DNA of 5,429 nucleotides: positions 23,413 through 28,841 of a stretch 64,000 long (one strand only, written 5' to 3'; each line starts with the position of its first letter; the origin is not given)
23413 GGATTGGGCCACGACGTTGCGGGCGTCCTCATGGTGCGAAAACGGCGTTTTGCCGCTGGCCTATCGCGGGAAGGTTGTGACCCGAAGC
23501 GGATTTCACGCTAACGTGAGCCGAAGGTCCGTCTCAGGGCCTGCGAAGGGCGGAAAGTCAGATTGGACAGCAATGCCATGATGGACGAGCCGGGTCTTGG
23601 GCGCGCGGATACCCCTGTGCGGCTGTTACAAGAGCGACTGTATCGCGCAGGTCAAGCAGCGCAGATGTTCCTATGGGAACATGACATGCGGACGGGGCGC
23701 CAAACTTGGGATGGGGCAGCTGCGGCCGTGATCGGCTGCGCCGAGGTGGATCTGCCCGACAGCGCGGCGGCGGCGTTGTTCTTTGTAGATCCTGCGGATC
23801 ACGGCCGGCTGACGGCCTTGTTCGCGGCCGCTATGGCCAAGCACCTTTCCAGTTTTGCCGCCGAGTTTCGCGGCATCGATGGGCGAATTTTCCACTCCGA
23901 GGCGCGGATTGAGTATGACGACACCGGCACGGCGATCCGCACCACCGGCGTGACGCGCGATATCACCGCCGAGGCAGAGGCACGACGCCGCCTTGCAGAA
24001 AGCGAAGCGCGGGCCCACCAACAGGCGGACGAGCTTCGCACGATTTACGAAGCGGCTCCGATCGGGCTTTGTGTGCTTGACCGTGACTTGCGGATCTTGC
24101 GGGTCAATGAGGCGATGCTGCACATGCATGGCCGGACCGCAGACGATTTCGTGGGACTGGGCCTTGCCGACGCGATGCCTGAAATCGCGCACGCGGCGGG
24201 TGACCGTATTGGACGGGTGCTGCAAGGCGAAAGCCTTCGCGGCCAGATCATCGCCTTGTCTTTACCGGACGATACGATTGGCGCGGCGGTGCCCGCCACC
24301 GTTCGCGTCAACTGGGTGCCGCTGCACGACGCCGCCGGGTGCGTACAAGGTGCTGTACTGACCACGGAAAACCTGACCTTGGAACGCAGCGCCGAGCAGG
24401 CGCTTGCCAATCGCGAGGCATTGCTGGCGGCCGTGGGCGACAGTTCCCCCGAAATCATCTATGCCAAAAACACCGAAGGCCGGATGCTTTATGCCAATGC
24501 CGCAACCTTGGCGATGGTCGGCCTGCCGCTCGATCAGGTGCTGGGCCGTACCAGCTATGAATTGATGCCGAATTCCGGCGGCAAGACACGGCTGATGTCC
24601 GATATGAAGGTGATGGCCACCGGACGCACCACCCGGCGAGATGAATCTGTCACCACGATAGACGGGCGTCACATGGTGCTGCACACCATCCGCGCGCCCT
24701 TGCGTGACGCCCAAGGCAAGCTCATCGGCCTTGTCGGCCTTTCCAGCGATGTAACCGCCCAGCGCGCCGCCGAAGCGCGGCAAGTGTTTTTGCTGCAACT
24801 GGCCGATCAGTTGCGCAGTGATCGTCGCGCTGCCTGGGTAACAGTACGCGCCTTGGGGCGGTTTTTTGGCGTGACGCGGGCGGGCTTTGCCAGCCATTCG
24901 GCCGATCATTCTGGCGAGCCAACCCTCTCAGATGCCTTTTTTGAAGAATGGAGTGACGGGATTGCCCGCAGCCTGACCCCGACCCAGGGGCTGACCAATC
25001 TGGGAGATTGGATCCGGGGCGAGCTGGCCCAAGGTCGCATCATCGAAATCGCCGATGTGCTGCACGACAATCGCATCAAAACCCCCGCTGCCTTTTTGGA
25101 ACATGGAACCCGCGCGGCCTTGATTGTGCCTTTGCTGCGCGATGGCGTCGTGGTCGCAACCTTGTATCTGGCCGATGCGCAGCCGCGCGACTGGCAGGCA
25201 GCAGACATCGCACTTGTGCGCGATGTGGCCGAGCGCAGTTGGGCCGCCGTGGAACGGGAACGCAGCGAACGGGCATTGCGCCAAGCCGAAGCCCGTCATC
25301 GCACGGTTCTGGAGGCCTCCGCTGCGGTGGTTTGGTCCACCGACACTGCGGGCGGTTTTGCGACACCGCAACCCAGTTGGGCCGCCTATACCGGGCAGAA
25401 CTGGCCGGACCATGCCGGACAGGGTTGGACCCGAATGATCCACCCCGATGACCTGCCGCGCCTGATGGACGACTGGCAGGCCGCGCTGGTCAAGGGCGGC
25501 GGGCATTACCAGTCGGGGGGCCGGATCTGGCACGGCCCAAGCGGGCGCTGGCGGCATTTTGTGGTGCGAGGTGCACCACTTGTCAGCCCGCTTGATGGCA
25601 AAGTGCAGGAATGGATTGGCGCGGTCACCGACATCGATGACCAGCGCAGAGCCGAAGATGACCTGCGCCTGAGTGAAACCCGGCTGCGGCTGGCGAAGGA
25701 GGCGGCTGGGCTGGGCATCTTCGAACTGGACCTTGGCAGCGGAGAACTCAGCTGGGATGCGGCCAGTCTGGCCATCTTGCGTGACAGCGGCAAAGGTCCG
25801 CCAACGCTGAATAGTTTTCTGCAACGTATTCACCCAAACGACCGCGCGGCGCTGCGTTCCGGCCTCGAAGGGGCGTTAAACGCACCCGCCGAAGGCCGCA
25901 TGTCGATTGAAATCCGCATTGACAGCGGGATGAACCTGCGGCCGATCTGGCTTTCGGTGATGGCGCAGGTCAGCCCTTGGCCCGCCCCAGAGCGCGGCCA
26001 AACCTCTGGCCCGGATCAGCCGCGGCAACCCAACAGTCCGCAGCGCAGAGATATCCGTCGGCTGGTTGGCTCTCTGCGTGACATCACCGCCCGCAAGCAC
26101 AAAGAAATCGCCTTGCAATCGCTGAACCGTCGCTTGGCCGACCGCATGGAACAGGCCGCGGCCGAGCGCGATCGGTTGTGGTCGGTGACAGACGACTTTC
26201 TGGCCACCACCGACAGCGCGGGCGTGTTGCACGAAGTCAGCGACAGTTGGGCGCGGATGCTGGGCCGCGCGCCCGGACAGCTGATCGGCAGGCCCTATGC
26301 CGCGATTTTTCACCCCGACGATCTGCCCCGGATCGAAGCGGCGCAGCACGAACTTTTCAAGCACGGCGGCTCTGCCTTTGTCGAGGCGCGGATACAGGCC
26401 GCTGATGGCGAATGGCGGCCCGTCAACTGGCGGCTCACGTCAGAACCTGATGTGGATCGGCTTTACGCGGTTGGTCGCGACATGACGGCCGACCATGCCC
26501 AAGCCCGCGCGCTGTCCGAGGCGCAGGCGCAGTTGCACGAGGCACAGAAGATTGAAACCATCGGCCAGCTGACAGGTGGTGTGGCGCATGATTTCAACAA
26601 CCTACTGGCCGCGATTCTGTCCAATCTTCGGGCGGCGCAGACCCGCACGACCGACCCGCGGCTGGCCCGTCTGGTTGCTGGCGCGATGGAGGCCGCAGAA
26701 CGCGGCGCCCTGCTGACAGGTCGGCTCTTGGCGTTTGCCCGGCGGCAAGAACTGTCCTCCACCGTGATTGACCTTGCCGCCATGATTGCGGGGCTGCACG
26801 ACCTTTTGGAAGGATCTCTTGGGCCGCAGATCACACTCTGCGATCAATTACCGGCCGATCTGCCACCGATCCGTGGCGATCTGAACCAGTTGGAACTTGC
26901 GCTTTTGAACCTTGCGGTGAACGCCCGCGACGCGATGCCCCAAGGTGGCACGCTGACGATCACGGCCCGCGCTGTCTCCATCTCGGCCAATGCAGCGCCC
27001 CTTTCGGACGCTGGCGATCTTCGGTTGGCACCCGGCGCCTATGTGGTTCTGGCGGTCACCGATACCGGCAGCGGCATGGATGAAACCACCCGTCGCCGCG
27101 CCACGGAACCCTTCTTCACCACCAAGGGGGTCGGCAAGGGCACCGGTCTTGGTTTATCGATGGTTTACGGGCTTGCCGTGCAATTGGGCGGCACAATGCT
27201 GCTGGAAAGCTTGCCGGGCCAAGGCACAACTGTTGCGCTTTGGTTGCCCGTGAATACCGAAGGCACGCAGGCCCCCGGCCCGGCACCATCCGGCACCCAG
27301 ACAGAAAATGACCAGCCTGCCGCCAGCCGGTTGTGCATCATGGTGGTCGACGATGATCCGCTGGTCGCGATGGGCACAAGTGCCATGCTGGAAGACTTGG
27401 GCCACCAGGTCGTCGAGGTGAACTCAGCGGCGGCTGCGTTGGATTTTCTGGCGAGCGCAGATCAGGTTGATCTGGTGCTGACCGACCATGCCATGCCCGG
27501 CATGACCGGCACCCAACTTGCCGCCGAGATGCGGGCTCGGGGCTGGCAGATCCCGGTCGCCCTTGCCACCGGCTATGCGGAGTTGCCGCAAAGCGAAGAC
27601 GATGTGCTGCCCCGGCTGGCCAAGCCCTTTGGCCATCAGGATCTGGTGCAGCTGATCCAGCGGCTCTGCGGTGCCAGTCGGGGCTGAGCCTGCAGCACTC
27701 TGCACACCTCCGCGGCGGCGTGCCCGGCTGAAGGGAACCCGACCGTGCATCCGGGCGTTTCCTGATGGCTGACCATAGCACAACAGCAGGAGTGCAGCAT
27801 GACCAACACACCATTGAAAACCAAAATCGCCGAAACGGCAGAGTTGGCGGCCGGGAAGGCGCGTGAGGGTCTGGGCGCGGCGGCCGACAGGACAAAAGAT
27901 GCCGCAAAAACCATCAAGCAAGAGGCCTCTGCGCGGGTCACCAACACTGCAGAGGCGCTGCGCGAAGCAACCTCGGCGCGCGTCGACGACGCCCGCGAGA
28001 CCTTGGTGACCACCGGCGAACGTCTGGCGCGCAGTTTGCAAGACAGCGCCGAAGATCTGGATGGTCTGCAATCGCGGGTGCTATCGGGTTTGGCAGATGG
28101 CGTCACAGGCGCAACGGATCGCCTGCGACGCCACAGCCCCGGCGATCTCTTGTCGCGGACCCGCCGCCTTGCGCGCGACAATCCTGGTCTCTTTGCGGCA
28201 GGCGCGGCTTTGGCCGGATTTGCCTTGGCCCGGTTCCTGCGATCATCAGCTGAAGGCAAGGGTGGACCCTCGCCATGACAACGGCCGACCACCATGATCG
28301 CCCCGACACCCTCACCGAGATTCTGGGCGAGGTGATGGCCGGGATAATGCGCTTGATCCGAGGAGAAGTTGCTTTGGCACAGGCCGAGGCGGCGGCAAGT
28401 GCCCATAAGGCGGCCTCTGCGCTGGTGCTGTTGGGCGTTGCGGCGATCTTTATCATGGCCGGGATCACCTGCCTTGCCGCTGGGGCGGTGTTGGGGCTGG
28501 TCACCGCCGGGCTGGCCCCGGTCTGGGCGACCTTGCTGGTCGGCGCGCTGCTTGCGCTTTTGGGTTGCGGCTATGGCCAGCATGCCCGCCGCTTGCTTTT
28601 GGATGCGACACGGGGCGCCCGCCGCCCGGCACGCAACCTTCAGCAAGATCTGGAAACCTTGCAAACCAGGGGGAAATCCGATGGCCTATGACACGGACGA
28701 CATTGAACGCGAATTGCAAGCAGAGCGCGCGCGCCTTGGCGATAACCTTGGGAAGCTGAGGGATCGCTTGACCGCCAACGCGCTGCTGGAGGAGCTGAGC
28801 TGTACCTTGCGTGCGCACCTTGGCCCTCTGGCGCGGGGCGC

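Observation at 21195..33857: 12-kb general-stress-response island with a dense field of EcfG-type promoter motifs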

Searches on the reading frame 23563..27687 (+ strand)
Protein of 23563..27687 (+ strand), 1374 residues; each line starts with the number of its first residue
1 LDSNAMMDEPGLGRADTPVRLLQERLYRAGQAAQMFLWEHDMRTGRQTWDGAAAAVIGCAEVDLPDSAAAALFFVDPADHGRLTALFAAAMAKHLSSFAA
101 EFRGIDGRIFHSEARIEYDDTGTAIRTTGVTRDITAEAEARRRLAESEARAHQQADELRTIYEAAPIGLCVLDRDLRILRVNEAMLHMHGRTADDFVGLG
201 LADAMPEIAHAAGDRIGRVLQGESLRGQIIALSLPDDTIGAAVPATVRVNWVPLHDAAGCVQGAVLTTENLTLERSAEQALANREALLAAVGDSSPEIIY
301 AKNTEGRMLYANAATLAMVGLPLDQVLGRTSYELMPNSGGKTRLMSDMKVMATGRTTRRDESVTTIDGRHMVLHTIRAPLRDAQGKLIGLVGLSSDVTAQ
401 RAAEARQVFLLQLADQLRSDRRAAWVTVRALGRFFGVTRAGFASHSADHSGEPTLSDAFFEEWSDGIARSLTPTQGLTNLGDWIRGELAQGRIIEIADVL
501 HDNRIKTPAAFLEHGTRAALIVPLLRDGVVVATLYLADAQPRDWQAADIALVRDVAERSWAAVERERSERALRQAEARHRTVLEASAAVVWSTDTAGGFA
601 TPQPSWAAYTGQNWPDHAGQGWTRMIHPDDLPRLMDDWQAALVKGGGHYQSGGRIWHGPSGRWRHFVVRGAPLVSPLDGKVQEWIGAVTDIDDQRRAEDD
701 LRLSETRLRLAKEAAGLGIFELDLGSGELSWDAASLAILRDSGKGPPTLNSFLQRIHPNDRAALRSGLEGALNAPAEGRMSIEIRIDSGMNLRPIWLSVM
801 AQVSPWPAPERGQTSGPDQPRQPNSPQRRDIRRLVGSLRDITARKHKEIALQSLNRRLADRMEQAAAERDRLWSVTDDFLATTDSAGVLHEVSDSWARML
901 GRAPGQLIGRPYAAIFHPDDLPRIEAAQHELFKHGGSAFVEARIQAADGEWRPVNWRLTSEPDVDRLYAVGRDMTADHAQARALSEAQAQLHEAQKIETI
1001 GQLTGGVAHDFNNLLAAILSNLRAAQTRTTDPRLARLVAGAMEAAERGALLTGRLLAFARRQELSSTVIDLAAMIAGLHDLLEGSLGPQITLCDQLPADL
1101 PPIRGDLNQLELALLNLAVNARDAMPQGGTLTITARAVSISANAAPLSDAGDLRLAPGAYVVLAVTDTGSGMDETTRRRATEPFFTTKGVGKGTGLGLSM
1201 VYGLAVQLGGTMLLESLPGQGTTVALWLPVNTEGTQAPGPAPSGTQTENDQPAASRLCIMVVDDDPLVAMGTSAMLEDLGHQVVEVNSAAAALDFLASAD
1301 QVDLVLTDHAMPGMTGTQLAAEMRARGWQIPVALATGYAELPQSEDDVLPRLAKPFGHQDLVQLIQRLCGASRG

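Call 15: search_protein_families(library=pfam, proteins=[window:23563-27687:+], max_evalue=0.01)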
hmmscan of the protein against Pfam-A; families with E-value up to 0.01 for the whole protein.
window:23563-27687:+ (1374 aa): 14 families
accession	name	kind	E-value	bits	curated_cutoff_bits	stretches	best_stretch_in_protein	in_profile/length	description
PF08448.16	PAS_4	-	1.3e-49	167.4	23.1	3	293-401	2-109/110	PAS fold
PF08447.18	PAS_3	-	2e-34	118.1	25.6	2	891-959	3-73/89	PAS fold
PF00989.32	PAS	-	7.2e-30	103.7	22.6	3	290-396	5-112/113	PAS fold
PF13426.13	PAS_9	-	1.2e-21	77.3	27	2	300-399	5-103/103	PAS domain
PF02518.31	HATPase_c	-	7.9e-18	65.4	26.4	1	1105-1231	1-110/111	Histidine kinase-, DNA gyrase B-, and HSP90-like ATPase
PF00072.30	Response_reg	-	1.1e-16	61.4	30.2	1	1259-1365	1-110/111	Response regulator receiver domain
PF01590.32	GAF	-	4.3e-15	56.8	22.4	1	427-562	9-132/133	GAF domain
PF13188.13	PAS_8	-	9.7e-14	51.1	21.8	1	158-206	3-52/65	PAS domain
PF13185.12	GAF_2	-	7.1e-09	36.4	28.6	1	487-564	60-136/136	GAF domain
PF00512.31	HisKA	-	3e-06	27.6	26.9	1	1001-1063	3-65/66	His Kinase A (phospho-acceptor) domain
PF13596.12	PAS_10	-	8.6e-06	26.8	22.1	0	159-272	2-106/106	PAS domain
PF06490.17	FleQ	-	0.00015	22.4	22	1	1259-1367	2-105/108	Flagellar regulatory protein FleQ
PF12860.13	PAS_7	-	0.00018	22.1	27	0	167-206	6-46/115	PAS fold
PF10090.15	HPTransfase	-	0.0032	17.7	22.9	0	1114-1139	36-65/123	Histidine phosphotransferase C-terminal domain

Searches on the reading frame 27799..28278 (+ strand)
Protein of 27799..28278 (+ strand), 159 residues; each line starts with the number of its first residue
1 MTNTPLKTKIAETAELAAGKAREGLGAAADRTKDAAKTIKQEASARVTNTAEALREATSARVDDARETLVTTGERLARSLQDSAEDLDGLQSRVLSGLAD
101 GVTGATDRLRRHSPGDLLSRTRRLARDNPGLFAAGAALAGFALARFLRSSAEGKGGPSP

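Call 15: search_protein_families(library=pfam, proteins=[window:27799-28278:+], max_evalue=0.01)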
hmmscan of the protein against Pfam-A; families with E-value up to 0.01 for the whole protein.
window:27799-28278:+ (159 aa): 2 families
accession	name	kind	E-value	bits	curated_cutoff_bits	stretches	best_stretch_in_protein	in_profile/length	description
PF01442.23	Apolipoprotein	-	1.1e-05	25.7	90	1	5-87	99-181/190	Apolipoprotein A1/A4/E domain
PF02601.20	Exonuc_VII_L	-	0.0076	16.2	35.9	1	13-109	137-266/315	Exonuclease VII, large subunit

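Call 51: search_protein_families(library=ncbifam, proteins=[window:27799-28278:+], max_evalue=0.01)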
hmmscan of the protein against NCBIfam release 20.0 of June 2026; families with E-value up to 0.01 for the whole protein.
window:27799-28278:+ (159 aa): 2 families
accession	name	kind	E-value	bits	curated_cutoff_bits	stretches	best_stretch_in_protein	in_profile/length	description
NF047840.1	lipo_Ag473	exception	0.0015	19.3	100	1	8-84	41-113/136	Ag473 family lipoprotein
NF033914.0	antiphage_ZorA_1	subfamily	0.0034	15.7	190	1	4-103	252-347/619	anti-phage ZorAB system protein ZorA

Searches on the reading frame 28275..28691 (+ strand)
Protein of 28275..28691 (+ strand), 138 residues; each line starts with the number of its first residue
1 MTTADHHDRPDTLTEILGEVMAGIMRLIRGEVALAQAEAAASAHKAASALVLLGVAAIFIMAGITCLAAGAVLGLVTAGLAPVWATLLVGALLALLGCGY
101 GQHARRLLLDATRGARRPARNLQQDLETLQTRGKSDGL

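Call 15: search_protein_families(library=pfam, proteins=[window:28275-28691:+], max_evalue=0.01)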
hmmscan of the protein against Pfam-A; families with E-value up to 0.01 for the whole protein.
window:28275-28691:+ (138 aa): 1 family
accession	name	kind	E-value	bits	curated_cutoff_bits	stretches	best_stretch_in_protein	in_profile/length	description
PF07332.16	Phage_holin_3_6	-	7.6e-15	55.4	28.4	1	15-129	2-115/116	Putative Actinobacterial Holin-X, holin superfamily III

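Call 51: search_protein_families(library=ncbifam, proteins=[window:28275-28691:+], max_evalue=0.01)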
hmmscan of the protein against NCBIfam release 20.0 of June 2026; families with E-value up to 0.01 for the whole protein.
window:28275-28691:+ (138 aa): 0 families
